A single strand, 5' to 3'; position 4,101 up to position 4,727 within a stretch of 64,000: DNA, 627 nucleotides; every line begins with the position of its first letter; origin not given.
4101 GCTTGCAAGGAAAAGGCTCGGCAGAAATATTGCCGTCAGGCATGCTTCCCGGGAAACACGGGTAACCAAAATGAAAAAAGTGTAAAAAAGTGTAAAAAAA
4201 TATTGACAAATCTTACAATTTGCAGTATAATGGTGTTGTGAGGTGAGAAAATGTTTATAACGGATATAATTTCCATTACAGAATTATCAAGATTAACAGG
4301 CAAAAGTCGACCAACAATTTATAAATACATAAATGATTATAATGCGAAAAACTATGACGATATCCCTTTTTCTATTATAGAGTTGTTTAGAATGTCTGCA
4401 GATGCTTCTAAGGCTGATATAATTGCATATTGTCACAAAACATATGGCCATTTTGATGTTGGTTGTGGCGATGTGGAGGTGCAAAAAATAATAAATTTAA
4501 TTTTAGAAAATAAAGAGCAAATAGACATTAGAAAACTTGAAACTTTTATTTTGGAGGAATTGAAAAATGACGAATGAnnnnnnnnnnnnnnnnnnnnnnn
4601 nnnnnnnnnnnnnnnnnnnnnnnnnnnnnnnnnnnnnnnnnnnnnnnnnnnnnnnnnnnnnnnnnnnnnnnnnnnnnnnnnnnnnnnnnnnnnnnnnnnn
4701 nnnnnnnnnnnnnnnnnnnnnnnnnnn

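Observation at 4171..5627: AT-rich two-gene cassette: HTH protein overlapping a glycine-zipper membrane protein (candidate novel toxin / abortive-infection-type module)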

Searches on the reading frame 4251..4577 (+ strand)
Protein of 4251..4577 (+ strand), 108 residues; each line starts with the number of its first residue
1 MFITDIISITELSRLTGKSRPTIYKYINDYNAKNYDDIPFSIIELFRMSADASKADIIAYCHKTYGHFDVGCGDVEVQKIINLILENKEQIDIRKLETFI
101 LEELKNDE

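Call 3: search_protein_families(library=pfam, proteins=[window:4251-4577:+], max_evalue=1)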
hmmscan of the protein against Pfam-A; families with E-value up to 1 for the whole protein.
window:4251-4577:+ (108 aa): 17 families
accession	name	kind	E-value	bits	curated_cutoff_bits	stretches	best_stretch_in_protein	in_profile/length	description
PF13551.12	HTH_29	-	0.0003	21.3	28.1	1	8-33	13-39/64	Winged helix-turn helix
PF01381.28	HTH_3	-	0.00085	19.7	23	1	7-33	10-36/55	Helix-turn-helix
PF13384.12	HTH_23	-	0.00086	19.5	24.6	1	7-36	18-47/50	Homeodomain-like domain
PF07453.19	NUMOD1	-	0.0022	18.6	22.8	1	8-27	18-37/37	NUMOD1 domain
PF00538.25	Linker_histone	-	0.0046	17.6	22.4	1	8-33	11-36/74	linker histone H1 and H5 family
PF13443.12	HTH_26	-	0.0069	17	22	1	7-29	11-33/63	Cro/C1-type HTH DNA-binding domain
PF08279.18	HTH_11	-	0.0081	16.5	25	1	7-33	16-42/55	HTH domain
PF12728.13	HTH_17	-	0.015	16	27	1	8-28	3-23/51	Helix-turn-helix domain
PF13518.12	HTH_28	-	0.043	14.3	25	1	8-32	14-38/52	Helix-turn-helix domain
PF09339.16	HTH_IclR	-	0.049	13.9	22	1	8-27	20-39/52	IclR helix-turn-helix domain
PF13412.12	HTH_24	-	0.049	13.6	21.9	1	7-29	18-40/48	Winged helix-turn-helix DNA-binding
PF13730.12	HTH_36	-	0.056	13.7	25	1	8-28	27-47/55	Helix-turn-helix domain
PF15075.11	SPMAP1-like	-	0.061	14.1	27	1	2-34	4-36/134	Sperm microtubule associated protein 1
PF13309.12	HTH_22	-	0.068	13.6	29.6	1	8-28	43-63/63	HTH domain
PF06056.18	Terminase_5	-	0.099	13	20.3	1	9-38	16-45/58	Putative ATPase subunit of terminase (gpP-like)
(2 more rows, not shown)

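Call 4: search_protein_families(library=padloc, proteins=[window:4251-4577:+], max_evalue=1)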
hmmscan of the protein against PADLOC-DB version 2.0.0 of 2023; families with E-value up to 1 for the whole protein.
window:4251-4577:+ (108 aa): 1 family
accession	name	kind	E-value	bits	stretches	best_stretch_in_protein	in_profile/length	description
PDLC04133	mad1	-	0.00019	19.7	1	7-30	6-29/60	mads_1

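Call 5: search_protein_families(library=phrogs, proteins=[window:4251-4577:+], max_evalue=1)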
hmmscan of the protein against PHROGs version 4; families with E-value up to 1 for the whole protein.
window:4251-4577:+ (108 aa): 6 families
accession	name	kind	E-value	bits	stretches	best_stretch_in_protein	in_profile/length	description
phrog_268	-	unknown function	0.018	15.8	1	8-34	58-84/119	-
phrog_22784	-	unknown function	0.025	15.9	1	8-55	19-66/76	-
phrog_8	-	transcription regulation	0.06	13.8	1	7-33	90-115/346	transcriptional regulator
phrog_2439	-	transcription regulation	0.16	11.8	1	7-38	21-52/367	transcriptional regulator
phrog_15534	-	DNA, RNA and nucleotide metabolism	0.24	13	1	5-29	42-66/93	HTH DNA binding protein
phrog_678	-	DNA, RNA and nucleotide metabolism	0.31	11.5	1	5-28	84-107/346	replication initiation O-like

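Call 6: search_protein_families(library=ncbifam, proteins=[window:4251-4577:+], max_evalue=1)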
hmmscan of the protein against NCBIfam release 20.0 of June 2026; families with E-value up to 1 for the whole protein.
window:4251-4577:+ (108 aa): 5 families
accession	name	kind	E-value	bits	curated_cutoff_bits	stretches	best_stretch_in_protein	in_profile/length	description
NF009605.0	PRK13059.1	equivalog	0.014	14.3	313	1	28-93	26-85/295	putative lipid kinase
NF038291.1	rep_pAB02_ORF2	subfamily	0.015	15.7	85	1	7-52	3-48/172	plasmid replication DNA-binding protein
NF033545.0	transpos_IS630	equivalog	0.037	13.5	100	1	8-37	14-43/299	IS630 family transposase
NF003162.0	PRK04140.1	equivalog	0.038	13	263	1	7-48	140-180/317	transcriptional regulator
TIGR01764.1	excise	domain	0.18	12.2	28.8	1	7-28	2-23/49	excisionase family DNA-binding protein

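Call 25: find_homologous_proteins(query=window:4251-4574:+)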
Query window:4251-4574:+ (108 aa): 37 proteins with E <= 0.001 among 39 candidates.
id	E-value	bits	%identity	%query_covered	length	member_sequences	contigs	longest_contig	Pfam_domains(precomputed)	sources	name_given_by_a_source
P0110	1.3e-64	232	100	100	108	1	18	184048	-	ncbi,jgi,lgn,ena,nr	ncbi:MAG: hypothetical protein E7622_05795 [Ruminococcaceae bacterium]|nr:hypothetical protein [Osci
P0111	2.0e-42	161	72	99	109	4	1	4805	-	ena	-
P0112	3.9e-42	160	72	100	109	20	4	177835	-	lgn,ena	-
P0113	9.2e-42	159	72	100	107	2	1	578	-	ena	-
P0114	9.5e-41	156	70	100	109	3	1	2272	-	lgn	-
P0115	9.8e-41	156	69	100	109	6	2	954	-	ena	-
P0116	1.6e-40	155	72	97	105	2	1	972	-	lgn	-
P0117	2.8e-39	151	68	100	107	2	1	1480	-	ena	-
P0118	3.4e-39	151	70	98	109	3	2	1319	-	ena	-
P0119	5.9e-38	147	69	100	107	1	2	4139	-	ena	-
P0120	7.7e-38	146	69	100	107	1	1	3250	-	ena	-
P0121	1.1e-37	146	68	100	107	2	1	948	-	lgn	-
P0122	1.9e-36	142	66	100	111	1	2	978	-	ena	-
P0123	3.5e-35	138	59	100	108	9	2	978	-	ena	-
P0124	3.6e-35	138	62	100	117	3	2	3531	-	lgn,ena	-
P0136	1.3e-22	98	50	97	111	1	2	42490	-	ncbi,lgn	-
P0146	4.4e-14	70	44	97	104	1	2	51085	-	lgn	-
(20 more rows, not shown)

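Call 48: search_dna_similar(query=window:4251-4574:+, collection=phages, mode=protein, max_evalue=1)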
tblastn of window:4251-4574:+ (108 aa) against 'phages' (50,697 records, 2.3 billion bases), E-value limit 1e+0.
No match.

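Call 60: search_solved_structures(query=A3, max_evalue=5)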
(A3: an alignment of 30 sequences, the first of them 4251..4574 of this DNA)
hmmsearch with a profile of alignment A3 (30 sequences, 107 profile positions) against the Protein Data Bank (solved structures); distinct sequences matched with E-value up to 5: 3.
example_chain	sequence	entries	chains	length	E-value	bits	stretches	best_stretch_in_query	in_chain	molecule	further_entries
4eb1_I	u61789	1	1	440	0.29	14.6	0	17-54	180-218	Antithrombin-III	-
7e59_G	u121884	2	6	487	0.59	13.7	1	23-93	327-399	Guanylate-binding protein 5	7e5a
5cwd_A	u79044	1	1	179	3.3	11.3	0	54-82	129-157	Designed helical repeat protein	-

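Call 63: find_encoding_contigs(protein=P0146, flank=7000, max_places=2)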
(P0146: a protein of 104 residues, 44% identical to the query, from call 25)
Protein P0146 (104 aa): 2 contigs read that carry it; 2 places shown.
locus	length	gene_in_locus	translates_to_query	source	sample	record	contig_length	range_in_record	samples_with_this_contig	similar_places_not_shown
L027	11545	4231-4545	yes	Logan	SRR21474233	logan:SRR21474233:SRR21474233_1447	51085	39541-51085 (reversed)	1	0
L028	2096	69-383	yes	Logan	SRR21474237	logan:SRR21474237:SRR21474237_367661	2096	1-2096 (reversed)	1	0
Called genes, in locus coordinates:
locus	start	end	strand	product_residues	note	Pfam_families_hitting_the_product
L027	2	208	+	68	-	?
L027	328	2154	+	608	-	-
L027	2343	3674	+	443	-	PF13306:LRR_5, PF13855:LRR_8 (faint), PF13306:LRR_5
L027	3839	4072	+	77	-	-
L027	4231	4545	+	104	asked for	-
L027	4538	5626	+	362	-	-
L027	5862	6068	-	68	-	PF12844:HTH_19, PF13560:HTH_31, PF01381:HTH_3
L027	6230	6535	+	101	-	-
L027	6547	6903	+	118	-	-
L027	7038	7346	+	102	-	PF01740:STAS, PF13466:STAS_2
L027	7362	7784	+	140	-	PF13581:HATPase_c_2, PF02518:HATPase_c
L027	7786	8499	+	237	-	PF04542:Sigma70_r2, PF05263:DUF722 (faint), PF01381:HTH_3 (faint), PF04545:Sigma70_r4, PF08281:Sigma70_r4_2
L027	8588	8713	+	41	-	-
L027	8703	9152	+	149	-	PF03862:SpoVAC_SpoVAEB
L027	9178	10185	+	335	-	PF07451:SpoVAD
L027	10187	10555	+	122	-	PF03862:SpoVAC_SpoVAEB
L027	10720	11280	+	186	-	PF09560:Spore_YunB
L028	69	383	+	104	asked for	-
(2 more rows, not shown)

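Call 64: find_encoding_contigs(protein=P0136, flank=7000, max_places=2)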
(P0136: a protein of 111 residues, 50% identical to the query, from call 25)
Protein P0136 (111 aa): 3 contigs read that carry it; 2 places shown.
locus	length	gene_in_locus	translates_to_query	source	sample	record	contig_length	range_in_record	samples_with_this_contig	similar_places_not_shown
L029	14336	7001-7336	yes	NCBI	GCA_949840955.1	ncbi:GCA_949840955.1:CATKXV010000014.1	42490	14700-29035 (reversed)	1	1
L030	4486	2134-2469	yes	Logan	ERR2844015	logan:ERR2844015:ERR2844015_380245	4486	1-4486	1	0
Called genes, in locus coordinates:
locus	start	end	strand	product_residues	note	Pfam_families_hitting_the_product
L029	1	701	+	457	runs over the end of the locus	PF00342:PGI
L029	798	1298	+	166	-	PF00692:dUTPase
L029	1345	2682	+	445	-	-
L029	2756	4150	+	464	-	PF12708:Pect-lyase_RHGA_epim (weak), PF00295:Glyco_hydro_28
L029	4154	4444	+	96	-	-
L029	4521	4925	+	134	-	PF01245:Ribosomal_L19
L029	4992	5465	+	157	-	PF00571:CBS (faint)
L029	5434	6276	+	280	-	PF12746:GNAT_acetyltran, PF13673:Acetyltransf_10, PF00583:Acetyltransf_1, PF13508:Acetyltransf_7, PF08445:FR47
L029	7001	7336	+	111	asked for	-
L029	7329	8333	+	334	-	-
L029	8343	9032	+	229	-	-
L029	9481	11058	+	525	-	-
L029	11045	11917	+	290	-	PF00483:NTP_transferase, PF12804:NTP_transf_3 (weak)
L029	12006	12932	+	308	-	PF02082:Rrf2 (weak), PF08279:HTH_11, PF13280:WYL, PF25583:WCX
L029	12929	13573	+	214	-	PF00702:Hydrolase, PF12710:HAD, PF13419:HAD_2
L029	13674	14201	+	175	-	-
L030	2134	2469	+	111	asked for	-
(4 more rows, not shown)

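Call 71: predict_structure(alignment_id=A4)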
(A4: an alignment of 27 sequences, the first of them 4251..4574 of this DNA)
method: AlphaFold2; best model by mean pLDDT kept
length: 108 residues; sequences in the alignment: 27
mean_pLDDT: 86.9   pTM: 0.58
mean pLDDT of the five models: 86.9, 86.4, 86.3, 85.4, 84.1
residues with pLDDT >= 90: 62; 70-90: 35; 50-70: 6; < 50: 5
segments of 3 or more residues with pLDDT < 50: 69-73
pLDDT, mean of each block of 10 residues (from residue 1): 86 91 96 95 93 90 73 67 88 93 81
secondary structure, 60 per line:
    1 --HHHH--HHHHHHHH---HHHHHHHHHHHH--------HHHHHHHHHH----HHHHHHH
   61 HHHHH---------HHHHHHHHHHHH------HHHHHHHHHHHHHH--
elements in order: H3-6 H9-16 H20-31 H40-49 H54-65 H75-86 H93-106

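Call 74: fold_search(model_id=the predicted structure, library=pdb)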
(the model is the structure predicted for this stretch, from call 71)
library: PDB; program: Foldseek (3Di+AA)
matches with E <= 10: 8; with E <= 0.001: 0
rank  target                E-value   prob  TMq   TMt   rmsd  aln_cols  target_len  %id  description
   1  6jgf                  5.0e+00  0.05  0.23  0.21  14.4       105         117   15  Crystal structure of Se-Met CadR from P. putida with a 21 residue C-terminal truncation (released 2019-09-25)
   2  8btp_A                6.7e+00  0.06  0.22  0.07   6.3        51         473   16  Helical structure of BcThsA in complex with 1''-3'gc(etheno)ADPR (released 2024-02-21)
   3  1pdo                  7.1e+00  0.06  0.19  0.17   6.4        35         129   17  PHOSPHOENOLPYRUVATE-DEPENDENT PHOSPHOTRANSFERASE SYSTEM (released 1996-08-01)
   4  1vsq_MODEL_1_A        8.1e+00  0.06  0.19  0.16   6.4        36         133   17  Solution NMR structure of the productive complex between IIAMannose and IIBMannose of the mannose transporter  (released 2008-02-19)
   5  2jzn_A                8.1e+00  0.06  0.19  0.16   6.4        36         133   17  Solution NMR structure of the productive complex between IIAMannose and IIBMannose of the mannose transporter of the E (released 2008-02-19)
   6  9oa1_Y                8.6e+00  0.02  0.19  0.12  11.7       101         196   11  Ecoli DnaB helicase and Phage Lambda loader P with ADP-Mg in a 6:5 stoichiometry ratio. (released 2025-07-16)
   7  4yy5_A                9.7e+00  0.04  0.21  0.23   9.0        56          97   11  Computationally designed left-handed alpha/alpha toroid with 3 repeats in space group P43212 (released 2015-12-16)
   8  8x0a_A                9.7e+00  0.02  0.21  0.14  16.9       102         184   16  Crystal Structure of MftR from mycobacterium tuberculosis (released 2024-11-06)

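Call 78: search_protein_families(library=pfam, proteins=[L029:8343-9032:+, L029:7329-8333:+, L027:4538-5626:+], max_evalue=0.01)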
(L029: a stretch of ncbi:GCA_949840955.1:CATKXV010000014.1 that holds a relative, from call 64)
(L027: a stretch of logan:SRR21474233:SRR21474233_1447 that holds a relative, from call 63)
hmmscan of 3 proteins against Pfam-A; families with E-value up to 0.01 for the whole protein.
L029:8343-9032:+ (229 aa): 0 families

L029:7329-8333:+ (334 aa): 0 families

L027:4538-5626:+ (362 aa): 0 families
